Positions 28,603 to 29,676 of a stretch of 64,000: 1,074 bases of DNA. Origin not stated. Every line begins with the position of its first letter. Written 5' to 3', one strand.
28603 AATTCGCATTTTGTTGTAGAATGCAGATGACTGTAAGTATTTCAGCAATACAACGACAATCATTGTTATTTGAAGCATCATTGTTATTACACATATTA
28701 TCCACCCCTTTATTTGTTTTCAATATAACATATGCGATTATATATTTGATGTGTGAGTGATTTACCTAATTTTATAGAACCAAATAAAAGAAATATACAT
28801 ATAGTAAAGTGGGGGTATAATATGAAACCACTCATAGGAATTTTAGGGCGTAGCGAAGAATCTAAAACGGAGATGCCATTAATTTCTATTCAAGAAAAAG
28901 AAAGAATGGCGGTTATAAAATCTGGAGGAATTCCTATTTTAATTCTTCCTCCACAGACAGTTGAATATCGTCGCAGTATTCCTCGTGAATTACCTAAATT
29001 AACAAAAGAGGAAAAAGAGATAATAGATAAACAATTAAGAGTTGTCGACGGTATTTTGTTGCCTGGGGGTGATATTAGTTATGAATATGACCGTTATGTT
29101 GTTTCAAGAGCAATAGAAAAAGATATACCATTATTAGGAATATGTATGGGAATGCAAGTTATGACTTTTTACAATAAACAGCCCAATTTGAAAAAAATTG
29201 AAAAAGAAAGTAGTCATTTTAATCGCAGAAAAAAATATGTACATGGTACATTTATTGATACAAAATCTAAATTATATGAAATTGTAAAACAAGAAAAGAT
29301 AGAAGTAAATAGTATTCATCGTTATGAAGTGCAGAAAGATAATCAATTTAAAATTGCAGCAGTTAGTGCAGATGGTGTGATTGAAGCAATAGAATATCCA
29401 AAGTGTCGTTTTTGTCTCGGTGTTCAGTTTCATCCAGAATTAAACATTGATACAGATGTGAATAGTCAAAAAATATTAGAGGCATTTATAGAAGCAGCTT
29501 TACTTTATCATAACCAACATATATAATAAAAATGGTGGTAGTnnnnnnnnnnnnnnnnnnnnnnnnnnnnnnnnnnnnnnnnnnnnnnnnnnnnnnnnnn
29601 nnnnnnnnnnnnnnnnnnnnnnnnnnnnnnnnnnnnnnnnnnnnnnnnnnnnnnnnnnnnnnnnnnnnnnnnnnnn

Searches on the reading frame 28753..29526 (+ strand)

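Call 63: search_protein_families(library=pfam, proteins=[window:28753-29526:+], max_evalue=0.001)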
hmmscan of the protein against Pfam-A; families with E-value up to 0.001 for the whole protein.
window:28753-29526:+ (257 aa): 2 families
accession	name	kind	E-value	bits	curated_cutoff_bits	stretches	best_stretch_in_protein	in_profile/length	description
PF07722.19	Peptidase_C26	-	1.4e-28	100.6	20.5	1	112-229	93-219/219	Peptidase C26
PF00117.34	GATase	-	6e-20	72.2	22.8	1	85-233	31-176/190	Glutamine amidotransferase class-I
